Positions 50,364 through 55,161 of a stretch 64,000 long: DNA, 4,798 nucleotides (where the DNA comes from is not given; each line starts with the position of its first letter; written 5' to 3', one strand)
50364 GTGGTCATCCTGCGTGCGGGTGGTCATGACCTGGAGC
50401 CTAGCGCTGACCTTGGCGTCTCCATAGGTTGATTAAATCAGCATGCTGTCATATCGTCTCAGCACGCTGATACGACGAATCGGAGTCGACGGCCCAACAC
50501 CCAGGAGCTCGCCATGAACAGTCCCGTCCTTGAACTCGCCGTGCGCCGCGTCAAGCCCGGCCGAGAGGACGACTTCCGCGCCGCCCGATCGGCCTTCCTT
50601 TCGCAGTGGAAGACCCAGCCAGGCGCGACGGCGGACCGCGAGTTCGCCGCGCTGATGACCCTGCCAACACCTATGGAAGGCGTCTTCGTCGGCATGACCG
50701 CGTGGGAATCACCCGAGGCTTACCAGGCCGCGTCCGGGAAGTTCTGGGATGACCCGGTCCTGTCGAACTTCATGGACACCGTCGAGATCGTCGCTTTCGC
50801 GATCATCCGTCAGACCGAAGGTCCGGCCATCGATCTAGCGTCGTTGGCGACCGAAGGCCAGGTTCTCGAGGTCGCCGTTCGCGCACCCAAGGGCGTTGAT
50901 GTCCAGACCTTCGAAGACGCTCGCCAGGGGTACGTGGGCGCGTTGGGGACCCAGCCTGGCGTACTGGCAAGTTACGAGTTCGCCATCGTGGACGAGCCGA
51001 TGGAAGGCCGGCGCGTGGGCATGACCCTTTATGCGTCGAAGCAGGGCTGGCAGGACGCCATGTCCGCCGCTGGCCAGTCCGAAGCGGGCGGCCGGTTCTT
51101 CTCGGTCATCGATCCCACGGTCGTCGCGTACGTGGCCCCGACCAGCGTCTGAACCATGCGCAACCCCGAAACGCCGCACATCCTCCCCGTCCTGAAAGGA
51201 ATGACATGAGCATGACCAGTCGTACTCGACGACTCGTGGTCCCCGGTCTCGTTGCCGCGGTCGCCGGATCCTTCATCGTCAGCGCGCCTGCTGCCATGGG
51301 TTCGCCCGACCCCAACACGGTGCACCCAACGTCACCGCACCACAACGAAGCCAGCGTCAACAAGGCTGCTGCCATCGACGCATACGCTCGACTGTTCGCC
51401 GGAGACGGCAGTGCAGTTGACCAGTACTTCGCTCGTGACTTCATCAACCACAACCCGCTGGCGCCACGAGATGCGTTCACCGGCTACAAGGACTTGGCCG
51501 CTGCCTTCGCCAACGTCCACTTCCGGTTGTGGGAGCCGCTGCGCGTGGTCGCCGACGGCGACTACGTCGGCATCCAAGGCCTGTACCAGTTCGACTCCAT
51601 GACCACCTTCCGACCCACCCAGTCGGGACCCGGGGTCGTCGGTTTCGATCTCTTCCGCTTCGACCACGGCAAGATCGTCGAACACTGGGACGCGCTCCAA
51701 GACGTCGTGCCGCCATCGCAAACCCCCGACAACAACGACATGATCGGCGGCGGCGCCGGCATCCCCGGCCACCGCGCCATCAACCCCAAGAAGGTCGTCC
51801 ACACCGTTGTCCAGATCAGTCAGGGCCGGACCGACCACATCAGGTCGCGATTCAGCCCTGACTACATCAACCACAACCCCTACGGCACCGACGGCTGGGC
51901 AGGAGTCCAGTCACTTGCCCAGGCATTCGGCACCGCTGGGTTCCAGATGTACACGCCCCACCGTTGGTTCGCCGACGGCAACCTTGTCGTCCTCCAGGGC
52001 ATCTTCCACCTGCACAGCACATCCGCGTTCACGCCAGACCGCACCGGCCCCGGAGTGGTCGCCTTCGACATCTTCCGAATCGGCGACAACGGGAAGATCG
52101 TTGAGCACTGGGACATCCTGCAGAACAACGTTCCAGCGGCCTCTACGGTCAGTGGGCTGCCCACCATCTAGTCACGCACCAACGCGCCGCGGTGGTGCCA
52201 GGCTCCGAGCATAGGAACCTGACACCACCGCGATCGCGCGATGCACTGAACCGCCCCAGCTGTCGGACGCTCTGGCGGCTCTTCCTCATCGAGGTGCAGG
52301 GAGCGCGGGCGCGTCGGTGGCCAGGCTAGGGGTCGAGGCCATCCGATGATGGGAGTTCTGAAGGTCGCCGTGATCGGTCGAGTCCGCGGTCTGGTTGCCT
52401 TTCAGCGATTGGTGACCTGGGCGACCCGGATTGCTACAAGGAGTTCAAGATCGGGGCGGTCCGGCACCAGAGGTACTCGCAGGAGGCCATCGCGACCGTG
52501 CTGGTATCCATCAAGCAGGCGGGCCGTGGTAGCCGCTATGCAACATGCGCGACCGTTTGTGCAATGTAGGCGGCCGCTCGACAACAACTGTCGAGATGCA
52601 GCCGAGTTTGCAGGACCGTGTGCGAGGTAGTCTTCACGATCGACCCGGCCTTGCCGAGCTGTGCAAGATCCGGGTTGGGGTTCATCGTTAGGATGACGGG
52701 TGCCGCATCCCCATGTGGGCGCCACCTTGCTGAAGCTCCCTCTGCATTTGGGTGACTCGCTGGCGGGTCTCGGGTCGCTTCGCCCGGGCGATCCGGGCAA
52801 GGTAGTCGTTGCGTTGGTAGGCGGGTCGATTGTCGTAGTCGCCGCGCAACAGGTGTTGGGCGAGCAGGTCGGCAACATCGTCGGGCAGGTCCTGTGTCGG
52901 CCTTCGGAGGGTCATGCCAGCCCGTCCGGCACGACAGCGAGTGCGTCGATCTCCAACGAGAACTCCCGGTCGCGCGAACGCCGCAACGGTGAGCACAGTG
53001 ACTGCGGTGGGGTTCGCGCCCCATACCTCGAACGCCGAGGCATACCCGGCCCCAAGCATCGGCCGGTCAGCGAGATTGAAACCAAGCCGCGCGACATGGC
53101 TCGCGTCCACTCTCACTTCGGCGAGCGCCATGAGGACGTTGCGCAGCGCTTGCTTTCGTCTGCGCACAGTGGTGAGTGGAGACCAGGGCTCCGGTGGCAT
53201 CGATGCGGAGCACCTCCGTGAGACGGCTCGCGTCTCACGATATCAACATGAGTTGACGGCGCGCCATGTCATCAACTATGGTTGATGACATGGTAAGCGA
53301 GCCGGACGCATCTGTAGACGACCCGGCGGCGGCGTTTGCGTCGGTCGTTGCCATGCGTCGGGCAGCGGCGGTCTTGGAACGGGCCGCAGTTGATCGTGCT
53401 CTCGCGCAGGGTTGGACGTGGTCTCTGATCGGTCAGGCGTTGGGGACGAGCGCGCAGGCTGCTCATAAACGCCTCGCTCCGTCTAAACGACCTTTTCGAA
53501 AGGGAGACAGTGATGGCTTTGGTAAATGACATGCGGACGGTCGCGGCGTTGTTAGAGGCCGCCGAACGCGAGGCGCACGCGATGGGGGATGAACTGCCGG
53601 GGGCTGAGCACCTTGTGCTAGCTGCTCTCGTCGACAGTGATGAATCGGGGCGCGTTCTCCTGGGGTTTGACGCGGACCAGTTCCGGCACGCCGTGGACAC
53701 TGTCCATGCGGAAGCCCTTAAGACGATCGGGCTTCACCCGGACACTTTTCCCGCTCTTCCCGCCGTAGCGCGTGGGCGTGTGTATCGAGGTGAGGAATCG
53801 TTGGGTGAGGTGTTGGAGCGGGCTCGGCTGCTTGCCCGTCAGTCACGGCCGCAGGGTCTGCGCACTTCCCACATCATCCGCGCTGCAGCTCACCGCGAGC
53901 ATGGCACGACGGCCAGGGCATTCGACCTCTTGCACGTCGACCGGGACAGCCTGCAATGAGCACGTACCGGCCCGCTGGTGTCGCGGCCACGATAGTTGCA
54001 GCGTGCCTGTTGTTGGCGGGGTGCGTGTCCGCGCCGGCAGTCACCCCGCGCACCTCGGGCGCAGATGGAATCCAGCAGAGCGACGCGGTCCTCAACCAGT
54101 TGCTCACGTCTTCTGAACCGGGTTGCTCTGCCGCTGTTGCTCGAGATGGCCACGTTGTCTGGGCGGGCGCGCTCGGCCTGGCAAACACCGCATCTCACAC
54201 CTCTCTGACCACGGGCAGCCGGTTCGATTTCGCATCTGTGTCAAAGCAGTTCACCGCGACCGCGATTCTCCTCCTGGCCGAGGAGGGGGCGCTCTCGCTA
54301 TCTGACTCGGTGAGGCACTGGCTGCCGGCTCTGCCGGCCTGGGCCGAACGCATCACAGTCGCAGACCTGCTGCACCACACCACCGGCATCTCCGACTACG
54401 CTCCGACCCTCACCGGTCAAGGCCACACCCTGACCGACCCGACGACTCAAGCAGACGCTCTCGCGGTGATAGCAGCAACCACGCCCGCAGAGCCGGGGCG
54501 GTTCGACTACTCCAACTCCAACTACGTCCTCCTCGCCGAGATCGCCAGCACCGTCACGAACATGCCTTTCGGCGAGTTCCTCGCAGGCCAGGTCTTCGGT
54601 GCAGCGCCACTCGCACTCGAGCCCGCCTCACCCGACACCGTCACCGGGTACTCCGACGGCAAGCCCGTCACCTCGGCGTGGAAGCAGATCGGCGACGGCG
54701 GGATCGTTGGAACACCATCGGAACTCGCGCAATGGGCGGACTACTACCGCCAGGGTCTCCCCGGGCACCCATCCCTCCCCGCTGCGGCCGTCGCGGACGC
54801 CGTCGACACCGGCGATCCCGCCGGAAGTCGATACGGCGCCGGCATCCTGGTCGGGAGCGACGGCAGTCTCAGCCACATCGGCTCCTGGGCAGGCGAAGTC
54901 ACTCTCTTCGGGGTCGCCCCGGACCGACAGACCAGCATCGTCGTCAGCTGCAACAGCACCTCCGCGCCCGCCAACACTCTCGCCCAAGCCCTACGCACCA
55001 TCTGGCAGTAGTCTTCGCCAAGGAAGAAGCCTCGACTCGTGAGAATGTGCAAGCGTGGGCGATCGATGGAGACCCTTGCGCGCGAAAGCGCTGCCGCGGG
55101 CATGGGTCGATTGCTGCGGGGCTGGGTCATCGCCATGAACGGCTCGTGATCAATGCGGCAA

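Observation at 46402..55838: Unrecognised repeat family: seven same-orientation copies that bound five small gene modules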

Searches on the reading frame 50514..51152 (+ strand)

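Call 9: search_protein_families(library=pfam, proteins=[window:50514-51152:+], max_evalue=0.01)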
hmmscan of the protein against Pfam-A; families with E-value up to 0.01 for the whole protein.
window:50514-51152:+ (212 aa): 1 family
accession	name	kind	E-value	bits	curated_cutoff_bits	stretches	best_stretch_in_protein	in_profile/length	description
PF03992.22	ABM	-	0.0001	22.8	23.1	0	7-73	4-66/78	Antibiotic biosynthesis monooxygenase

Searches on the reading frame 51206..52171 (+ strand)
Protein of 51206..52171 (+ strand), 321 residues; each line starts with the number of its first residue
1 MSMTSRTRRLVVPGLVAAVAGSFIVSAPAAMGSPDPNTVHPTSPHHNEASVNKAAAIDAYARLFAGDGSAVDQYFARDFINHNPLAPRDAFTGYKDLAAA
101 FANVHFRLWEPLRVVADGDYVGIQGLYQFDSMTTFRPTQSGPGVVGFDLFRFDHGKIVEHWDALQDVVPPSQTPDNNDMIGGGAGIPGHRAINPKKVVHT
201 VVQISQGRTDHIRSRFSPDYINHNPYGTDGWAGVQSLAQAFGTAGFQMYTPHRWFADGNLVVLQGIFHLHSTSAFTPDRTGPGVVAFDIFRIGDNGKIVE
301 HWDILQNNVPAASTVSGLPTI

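Call 9: search_protein_families(library=pfam, proteins=[window:51206-52171:+], max_evalue=0.01)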
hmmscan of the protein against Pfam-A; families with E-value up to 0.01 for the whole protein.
window:51206-52171:+ (321 aa): 2 families
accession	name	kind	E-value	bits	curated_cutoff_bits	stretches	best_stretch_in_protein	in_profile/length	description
PF12680.13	SnoaL_2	-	4.9e-23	82.1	27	2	60-160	5-102/102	SnoaL-like domain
PF07366.18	SnoaL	-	2.6e-14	53.6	28.4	2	58-165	5-118/126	SnoaL-like polyketide cyclase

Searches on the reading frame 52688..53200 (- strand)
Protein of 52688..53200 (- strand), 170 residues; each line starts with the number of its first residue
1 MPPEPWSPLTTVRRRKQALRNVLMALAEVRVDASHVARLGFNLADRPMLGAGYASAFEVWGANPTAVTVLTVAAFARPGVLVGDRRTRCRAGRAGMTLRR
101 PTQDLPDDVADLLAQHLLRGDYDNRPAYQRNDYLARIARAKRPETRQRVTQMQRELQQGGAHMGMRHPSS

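Call 9: search_protein_families(library=pfam, proteins=[window:52688-53200:-], max_evalue=0.01)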
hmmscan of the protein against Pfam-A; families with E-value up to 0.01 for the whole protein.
window:52688-53200:- (170 aa): 1 family
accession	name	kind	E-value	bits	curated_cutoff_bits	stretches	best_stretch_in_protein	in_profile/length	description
PF13376.11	OmdA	-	8.8e-07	29.2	25.6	1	104-148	3-48/60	Bacteriocin-protection, YdeI or OmpD-Associated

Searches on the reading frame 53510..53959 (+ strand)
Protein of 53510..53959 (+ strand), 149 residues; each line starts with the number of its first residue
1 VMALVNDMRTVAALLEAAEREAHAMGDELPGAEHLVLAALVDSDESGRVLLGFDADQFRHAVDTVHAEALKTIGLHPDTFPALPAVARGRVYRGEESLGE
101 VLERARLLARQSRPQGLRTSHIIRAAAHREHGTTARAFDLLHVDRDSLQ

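Call 10: search_protein_families(library=pfam, proteins=[window:53510-53959:+], max_evalue=0.01)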
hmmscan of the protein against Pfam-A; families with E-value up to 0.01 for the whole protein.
window:53510-53959:+ (149 aa): 1 family
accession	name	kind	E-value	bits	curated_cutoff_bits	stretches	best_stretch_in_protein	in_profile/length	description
PF02861.25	Clp_N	-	2.4e-06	28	20.7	1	18-62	1-48/53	Clp amino terminal domain, pathogenicity island component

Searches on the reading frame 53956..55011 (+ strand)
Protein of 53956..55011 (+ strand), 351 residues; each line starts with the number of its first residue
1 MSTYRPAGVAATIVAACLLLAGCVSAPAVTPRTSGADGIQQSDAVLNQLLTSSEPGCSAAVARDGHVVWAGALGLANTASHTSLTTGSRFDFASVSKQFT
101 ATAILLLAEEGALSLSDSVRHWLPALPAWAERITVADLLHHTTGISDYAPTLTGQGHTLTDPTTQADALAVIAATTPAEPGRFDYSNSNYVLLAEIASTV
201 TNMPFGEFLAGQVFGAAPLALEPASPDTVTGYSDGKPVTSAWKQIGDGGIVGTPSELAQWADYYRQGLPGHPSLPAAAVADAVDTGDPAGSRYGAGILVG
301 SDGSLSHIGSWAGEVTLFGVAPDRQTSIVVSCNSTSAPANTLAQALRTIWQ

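Call 10: search_protein_families(library=pfam, proteins=[window:53956-55011:+], max_evalue=0.01)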
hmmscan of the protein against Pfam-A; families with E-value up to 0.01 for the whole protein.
window:53956-55011:+ (351 aa): 1 family
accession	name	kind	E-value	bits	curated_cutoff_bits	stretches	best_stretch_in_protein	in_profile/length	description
PF00144.29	Beta-lactamase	-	1.7e-44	152.8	27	1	51-337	10-313/329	Beta-lactamase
